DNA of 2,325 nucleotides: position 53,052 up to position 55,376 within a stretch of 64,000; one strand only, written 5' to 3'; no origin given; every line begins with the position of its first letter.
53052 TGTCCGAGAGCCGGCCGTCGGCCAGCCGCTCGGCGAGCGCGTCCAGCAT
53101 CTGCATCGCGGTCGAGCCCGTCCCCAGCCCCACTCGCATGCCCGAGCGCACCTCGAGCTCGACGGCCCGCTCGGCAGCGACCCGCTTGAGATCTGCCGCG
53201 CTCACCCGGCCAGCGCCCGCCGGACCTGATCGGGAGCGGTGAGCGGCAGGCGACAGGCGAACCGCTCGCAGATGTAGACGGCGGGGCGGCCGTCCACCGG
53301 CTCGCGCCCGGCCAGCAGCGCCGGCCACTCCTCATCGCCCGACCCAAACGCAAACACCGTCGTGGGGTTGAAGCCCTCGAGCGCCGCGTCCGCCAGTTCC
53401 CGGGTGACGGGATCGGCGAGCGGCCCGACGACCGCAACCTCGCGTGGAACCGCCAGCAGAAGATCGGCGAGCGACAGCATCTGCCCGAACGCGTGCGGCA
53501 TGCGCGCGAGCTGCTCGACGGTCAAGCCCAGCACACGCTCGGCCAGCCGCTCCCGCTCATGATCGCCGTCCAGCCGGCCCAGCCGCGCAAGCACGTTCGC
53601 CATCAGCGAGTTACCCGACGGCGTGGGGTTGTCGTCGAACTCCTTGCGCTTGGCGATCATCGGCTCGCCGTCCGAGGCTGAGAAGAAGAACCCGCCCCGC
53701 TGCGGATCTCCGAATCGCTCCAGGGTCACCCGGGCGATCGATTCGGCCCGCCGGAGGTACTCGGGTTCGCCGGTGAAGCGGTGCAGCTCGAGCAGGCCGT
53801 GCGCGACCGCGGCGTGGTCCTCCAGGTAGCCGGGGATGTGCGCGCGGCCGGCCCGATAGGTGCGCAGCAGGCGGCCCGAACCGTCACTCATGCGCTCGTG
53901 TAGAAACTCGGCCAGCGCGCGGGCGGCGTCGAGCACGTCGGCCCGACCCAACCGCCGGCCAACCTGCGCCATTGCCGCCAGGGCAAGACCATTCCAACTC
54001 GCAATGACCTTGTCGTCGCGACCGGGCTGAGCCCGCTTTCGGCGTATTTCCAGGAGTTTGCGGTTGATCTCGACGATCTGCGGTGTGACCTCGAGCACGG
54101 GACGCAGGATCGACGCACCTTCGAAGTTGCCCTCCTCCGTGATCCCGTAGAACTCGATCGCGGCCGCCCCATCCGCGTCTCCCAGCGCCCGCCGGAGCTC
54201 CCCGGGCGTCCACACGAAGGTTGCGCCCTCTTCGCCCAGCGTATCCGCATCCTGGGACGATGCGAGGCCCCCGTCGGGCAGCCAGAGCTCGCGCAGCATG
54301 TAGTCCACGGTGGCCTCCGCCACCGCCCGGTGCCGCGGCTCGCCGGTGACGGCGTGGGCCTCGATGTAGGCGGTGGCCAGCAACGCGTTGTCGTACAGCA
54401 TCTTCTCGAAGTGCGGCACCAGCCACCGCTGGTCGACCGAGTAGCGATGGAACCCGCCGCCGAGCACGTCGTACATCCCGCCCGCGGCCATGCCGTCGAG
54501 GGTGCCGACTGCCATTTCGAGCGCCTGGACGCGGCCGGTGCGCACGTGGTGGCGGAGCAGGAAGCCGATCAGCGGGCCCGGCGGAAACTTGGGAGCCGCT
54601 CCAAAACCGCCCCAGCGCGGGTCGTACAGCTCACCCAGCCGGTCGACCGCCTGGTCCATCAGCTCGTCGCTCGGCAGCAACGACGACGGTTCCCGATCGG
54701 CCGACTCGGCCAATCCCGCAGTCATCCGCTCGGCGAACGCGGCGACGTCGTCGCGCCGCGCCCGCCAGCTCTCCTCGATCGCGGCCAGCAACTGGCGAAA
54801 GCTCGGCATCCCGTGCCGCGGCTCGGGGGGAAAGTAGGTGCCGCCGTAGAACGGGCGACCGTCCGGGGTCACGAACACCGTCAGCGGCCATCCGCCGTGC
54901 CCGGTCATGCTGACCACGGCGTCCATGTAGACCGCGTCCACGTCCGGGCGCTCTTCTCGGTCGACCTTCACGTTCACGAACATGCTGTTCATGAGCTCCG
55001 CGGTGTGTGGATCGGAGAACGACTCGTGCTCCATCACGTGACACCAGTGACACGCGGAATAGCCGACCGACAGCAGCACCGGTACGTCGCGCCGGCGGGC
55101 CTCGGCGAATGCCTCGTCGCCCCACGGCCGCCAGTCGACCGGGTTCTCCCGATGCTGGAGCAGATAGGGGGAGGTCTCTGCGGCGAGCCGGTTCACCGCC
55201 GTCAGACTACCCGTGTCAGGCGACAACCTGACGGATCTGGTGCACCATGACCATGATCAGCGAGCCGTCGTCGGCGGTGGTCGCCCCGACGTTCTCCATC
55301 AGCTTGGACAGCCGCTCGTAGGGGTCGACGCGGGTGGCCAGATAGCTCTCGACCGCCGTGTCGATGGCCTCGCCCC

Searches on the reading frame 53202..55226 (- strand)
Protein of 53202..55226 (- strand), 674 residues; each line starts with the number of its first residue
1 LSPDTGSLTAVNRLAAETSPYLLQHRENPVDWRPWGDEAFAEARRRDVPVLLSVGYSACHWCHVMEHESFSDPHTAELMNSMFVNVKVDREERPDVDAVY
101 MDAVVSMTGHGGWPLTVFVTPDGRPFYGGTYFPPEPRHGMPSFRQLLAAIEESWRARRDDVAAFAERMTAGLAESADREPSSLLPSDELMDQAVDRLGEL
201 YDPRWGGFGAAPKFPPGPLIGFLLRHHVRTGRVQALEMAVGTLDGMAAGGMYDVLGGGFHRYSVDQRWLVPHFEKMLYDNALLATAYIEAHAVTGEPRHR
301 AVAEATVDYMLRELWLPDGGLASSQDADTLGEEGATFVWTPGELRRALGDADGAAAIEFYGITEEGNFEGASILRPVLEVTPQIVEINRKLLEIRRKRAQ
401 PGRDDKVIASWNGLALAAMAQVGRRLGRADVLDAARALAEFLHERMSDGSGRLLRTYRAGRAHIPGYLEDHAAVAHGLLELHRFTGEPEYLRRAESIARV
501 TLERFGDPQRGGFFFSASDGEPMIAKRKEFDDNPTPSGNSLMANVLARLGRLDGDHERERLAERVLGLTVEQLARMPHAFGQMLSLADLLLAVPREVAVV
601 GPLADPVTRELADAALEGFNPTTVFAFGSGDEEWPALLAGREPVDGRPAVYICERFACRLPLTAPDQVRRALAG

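Call 41: search_protein_families(library=pfam, proteins=[window:53202-55226:-], max_evalue=0.001)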
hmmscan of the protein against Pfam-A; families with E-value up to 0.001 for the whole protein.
window:53202-55226:- (674 aa): 3 families
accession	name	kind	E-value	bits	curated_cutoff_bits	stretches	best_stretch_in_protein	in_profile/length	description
PF03190.21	Thioredox_DsbH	-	6.4e-76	254.3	27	1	12-172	2-162/163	Protein of unknown function, DUF255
PF13899.12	Thioredoxin_7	-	1.1e-09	38.7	27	1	31-121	1-83/83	Thioredoxin-like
PF07944.18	Beta-AFase-like_GH127_cat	-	0.00086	18.8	24.9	0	426-502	141-208/376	Beta-L-arabinofuranosidase, GH127 catalytic domain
